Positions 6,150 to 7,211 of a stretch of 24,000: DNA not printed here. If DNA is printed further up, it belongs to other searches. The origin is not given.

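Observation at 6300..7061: Heliorhodopsin gene with all key chromophore-pocket residues intact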

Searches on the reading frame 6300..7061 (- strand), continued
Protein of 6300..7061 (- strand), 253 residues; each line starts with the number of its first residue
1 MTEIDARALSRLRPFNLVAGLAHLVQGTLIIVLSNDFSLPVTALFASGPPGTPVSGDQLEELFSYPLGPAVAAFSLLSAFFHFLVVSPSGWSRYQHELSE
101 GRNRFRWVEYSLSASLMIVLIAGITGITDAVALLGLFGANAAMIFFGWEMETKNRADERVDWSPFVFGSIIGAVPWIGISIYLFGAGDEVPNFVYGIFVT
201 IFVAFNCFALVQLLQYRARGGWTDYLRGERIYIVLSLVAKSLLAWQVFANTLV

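Call 22: find_encoding_contigs(protein=P0009, flank=8000, max_places=2)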
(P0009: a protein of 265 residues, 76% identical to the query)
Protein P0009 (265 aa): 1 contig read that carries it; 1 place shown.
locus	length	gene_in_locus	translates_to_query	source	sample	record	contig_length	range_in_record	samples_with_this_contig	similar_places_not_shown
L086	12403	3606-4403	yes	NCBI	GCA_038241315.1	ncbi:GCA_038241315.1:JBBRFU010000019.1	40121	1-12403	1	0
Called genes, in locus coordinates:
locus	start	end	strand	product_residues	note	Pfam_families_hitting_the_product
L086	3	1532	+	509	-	?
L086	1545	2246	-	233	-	PF00072:Response_reg, PF08281:Sigma70_r4_2 (weak), PF00196:GerE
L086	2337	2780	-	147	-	PF12900:Pyridox_ox_2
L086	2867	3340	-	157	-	PF12900:Pyridox_ox_2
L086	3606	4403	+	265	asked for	PF18761:Heliorhodopsin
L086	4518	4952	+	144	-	PF00582:Usp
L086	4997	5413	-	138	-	PF01243:PNPOx_N (weak), PF12900:Pyridox_ox_2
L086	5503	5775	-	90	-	-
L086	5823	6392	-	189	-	PF24837:AMIN-like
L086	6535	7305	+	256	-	-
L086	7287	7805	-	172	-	PF00583:Acetyltransf_1, PF13508:Acetyltransf_7 (weak)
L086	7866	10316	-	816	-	-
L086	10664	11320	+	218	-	PF01022:HTH_5, PF12840:HTH_20, PF00581:Rhodanese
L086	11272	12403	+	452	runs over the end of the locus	PF13347:MFS_2 (weak), PF00083:Sugar_tr (weak), PF07690:MFS_1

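Call 24: find_related_loci(query=window:6303-7061:-, collection=metagenome_contigs, flank=6000)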
Query window:6303-7061:- (253 aa) in metagenome_contigs; peptide patterns used: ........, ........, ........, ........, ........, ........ (x = any residue, [..] = any of these).
288 stretches matched a pattern; 79 encode a relative of the query (tblastn E <= 1e-3); 79 distinct loci.
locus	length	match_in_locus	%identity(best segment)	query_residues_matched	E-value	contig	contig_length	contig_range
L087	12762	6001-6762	59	5-253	7e-92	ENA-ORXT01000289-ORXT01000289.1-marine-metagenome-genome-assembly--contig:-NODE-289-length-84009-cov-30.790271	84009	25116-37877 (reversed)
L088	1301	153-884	59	5-253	5e-96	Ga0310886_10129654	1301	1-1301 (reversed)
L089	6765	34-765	59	5-253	2e-88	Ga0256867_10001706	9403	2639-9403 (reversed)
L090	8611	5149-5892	58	4-253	3e-87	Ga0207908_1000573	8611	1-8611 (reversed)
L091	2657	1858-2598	58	2-253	5e-89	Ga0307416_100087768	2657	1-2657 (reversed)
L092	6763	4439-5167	61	3-253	4e-87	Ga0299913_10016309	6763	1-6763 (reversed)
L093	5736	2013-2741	60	9-253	9e-87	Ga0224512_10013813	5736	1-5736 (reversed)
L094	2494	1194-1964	54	2-253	1e-87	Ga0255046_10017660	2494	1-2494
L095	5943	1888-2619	58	5-253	2e-85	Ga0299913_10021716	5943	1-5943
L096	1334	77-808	57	7-253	4e-88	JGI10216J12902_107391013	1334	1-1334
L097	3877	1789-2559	56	1-253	4e-82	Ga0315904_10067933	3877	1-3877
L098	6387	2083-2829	57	2-253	6e-82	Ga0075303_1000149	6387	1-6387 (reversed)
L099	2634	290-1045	55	3-253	2e-83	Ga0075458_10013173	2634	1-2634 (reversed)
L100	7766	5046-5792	57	2-253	6e-82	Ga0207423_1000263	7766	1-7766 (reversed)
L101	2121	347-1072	59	9-253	2e-84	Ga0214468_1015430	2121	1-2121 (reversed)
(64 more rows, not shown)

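Call 30: find_encoding_contigs(protein=P0008, flank=5000, max_places=2)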
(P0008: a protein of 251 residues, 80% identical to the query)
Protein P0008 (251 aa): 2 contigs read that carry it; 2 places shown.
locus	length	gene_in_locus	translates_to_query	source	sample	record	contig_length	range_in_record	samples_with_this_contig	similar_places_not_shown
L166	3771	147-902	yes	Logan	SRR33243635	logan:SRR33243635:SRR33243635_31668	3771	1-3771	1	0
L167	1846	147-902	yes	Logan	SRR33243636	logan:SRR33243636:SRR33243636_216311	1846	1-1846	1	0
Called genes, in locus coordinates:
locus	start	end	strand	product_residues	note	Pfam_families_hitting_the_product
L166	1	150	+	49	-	?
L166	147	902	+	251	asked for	PF18761:Heliorhodopsin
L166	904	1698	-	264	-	PF00565:SNase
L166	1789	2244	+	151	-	PF00583:Acetyltransf_1, PF13673:Acetyltransf_10, PF13508:Acetyltransf_7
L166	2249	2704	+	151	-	PF04978:MST, PF12867:DinB_2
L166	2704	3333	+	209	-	PF03692:CxxCxxCC (weak)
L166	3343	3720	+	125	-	PF00903:Glyoxalase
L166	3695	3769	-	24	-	?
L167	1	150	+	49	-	?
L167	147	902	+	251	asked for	PF18761:Heliorhodopsin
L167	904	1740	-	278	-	PF00565:SNase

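Call 31: find_encoding_contigs(protein=P0006, flank=5000, max_places=2)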
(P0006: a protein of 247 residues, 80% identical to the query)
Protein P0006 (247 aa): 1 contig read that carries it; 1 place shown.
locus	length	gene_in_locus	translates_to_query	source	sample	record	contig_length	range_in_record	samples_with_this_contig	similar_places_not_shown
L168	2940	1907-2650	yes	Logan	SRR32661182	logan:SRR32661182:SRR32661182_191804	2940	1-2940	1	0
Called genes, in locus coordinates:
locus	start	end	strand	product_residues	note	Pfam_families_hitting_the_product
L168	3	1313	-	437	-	?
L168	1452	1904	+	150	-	PF16242:Pyrid_ox_like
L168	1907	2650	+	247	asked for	PF18761:Heliorhodopsin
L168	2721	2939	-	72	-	?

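Call 32: find_encoding_contigs(protein=P0012, flank=6000, max_places=2)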
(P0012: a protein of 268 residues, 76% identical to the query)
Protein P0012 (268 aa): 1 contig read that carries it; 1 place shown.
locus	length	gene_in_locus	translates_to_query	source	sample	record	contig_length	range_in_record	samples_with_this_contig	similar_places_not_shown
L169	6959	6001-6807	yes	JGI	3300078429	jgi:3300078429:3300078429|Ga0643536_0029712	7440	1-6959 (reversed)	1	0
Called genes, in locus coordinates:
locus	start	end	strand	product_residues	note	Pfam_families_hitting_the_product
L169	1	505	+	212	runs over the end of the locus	PF02870:Methyltransf_1N, PF01035:DNA_binding_1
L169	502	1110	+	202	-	PF03352:Adenine_glyco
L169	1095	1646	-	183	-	PF01243:PNPOx_N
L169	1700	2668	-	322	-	PF08279:HTH_11, PF19187:HTH_PafC (faint), PF13280:WYL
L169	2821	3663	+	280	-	PF01925:TauE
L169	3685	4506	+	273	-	PF00481:PP2C, PF13672:PP2C_2, PF07228:SpoIIE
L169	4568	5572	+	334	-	PF04542:Sigma70_r2, PF22029:PhyR_sigma2 (faint), PF08281:Sigma70_r4_2, PF02136:NTF2 (faint), PF12680:SnoaL_2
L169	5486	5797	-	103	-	-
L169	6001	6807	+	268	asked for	PF18761:Heliorhodopsin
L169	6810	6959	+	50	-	?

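Call 33: find_encoding_contigs(protein=P0013, flank=6000, max_places=2)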
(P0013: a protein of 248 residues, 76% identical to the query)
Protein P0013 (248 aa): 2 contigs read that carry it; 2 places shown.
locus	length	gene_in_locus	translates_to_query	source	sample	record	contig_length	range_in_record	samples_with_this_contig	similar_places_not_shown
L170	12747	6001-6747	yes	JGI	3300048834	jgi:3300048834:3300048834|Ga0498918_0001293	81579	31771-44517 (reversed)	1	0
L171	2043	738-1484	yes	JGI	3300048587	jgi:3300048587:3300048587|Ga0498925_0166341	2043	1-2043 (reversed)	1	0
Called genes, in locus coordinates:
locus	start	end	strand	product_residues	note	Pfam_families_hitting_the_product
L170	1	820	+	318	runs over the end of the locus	PF05368:NmrA (weak), PF01370:Epimerase (weak), PF13460:NAD_binding_10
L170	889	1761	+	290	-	PF01814:Hemerythrin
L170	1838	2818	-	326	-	PF00296:Bac_luciferase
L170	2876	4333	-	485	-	PF00884:Sulfatase, PF16347:SGSH_C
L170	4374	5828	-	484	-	PF01073:3Beta_HSD (weak), PF01370:Epimerase, PF05368:NmrA, PF13460:NAD_binding_10, PF11066:DUF2867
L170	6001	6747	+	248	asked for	PF18761:Heliorhodopsin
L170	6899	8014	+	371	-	PF07992:Pyr_redox_2, PF00070:Pyr_redox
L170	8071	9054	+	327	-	PF00106:adh_short, PF08659:KR, PF13561:adh_short_C2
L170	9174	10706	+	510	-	PF22691:Thiolase_C_1 (faint)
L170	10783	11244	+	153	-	PF12973:Cupin_7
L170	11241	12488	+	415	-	PF00067:p450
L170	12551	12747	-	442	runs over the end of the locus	PF00067:p450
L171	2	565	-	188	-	?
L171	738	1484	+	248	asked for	PF18761:Heliorhodopsin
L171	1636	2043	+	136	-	?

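Call 34: find_encoding_contigs(protein=P0014, flank=6000, max_places=2)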
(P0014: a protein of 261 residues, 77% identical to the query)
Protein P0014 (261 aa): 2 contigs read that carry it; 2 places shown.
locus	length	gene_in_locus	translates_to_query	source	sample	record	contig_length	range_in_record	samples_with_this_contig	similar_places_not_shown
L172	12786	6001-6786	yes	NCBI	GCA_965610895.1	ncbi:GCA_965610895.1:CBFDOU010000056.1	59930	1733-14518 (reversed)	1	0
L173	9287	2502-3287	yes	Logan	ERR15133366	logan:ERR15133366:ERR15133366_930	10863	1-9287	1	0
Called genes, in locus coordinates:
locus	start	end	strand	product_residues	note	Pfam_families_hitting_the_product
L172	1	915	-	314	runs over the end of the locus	-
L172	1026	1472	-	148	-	PF09537:DUF2383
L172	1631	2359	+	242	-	PF00376:MerR, PF13411:MerR_1, PF09278:MerR-DNA-bind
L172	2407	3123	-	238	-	PF10099:RskA_C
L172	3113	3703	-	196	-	PF04542:Sigma70_r2, PF08281:Sigma70_r4_2, PF04545:Sigma70_r4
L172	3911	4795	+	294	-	PF14344:DUF4397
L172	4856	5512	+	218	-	PF04203:Sortase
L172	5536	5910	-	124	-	PF13581:HATPase_c_2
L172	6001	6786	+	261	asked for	PF18761:Heliorhodopsin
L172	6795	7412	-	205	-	-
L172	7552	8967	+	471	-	PF00196:GerE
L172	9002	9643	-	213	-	PF05875:Ceramidase (faint)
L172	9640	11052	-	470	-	PF01553:Acyltransferase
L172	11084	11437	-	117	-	PF01022:HTH_5, PF12840:HTH_20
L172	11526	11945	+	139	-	PF00903:Glyoxalase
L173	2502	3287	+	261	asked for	PF18761:Heliorhodopsin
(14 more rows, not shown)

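Call 36: search_solved_structures(query=window:6303-7061:-, max_evalue=1e-20, show_alignments=5)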
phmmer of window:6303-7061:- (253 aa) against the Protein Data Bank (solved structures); distinct sequences matched with E-value up to 1e-20: 6.
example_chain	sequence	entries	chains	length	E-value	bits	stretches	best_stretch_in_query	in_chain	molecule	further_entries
9ljj_A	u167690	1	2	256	4.8e-76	258.8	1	7-253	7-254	Heliorhodopsin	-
6su3_X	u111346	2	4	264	5.4e-76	258.7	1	7-253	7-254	48C12 heliorhodopsin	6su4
6uh3_A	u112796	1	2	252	8.2e-76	258.1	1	8-253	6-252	Heliorhodopsin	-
6is6_A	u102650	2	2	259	1.6e-58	201.4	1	10-252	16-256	heliorhodopsin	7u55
7clj_A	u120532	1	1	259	4e-58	200.1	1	10-252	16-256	heliorhodopsin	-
9vfc_A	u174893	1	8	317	4.9e-33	117.9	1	10-250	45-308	heliorhodopsin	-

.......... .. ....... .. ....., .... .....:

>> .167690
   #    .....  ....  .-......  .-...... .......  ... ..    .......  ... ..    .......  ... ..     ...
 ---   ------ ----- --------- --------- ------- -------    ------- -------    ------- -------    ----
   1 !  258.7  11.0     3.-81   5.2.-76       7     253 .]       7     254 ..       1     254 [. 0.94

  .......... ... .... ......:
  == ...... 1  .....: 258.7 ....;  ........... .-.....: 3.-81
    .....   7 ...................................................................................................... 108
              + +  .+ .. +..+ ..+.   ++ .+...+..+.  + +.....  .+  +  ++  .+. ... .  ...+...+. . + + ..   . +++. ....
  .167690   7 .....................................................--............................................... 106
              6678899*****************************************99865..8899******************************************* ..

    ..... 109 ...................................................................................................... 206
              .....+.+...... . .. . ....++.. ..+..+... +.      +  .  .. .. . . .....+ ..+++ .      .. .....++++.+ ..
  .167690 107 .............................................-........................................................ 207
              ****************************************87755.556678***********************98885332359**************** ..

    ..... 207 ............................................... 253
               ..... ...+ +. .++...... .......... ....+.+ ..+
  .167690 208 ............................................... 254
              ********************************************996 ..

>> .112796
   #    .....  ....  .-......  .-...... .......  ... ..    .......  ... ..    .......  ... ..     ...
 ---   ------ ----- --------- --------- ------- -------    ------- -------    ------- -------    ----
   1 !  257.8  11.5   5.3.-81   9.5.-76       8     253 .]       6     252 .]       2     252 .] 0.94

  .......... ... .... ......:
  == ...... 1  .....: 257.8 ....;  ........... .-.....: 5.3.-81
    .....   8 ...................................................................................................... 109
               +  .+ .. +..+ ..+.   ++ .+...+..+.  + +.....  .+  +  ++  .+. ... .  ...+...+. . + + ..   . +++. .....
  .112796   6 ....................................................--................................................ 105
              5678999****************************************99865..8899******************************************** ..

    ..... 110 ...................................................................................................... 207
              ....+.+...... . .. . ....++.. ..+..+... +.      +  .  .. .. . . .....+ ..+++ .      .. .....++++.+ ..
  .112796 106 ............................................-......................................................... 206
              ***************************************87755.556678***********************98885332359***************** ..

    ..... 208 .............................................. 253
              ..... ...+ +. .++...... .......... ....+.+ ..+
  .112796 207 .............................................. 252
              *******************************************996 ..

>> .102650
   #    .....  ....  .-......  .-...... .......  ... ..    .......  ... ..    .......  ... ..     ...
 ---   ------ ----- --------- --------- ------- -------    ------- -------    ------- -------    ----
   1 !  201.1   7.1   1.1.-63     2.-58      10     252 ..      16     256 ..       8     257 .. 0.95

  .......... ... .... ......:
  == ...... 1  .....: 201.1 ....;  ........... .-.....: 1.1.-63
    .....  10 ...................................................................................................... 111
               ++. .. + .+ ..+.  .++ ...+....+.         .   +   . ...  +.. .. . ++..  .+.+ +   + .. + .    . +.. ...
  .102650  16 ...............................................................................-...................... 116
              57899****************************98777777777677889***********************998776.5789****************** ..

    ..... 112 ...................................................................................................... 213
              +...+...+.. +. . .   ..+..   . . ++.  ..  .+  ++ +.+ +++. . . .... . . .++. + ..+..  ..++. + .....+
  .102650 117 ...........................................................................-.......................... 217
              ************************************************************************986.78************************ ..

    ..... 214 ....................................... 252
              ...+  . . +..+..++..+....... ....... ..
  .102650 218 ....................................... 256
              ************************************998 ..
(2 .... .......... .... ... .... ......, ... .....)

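Call 47: predict_structure(alignment_id=A1)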
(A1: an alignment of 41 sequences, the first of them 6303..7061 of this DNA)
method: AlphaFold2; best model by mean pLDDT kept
length: 253 residues; sequences in the alignment: 41
mean_pLDDT: 84.8   pTM: 0.82
mean pLDDT of the five models: 84.8, 82.1, 81.4, 79.2, 73.5
residues with pLDDT >= 90: 77; 70-90: 160; 50-70: 15; < 50: 1
segments of 3 or more residues with pLDDT < 50: none
pLDDT, mean of each block of 10 residues (from residue 1): 77 96 97 88 77 77 88 95 96 91 87 87 73 78 87 77 87 77 73 78 85 84 86 93 88 77
secondary structure, 60 per line:
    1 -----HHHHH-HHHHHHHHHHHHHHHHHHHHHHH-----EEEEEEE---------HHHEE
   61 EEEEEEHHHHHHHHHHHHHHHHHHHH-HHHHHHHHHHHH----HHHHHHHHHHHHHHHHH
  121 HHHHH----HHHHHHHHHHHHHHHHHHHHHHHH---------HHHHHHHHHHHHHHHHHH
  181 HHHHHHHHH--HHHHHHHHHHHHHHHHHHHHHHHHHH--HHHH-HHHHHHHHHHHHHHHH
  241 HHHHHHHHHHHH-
elements in order: H6-10 H12-34 E40-46 E59-66 H67-86 H88-99 H104-125 H130-153 H163-189 H192-217 H220-223 H225-252
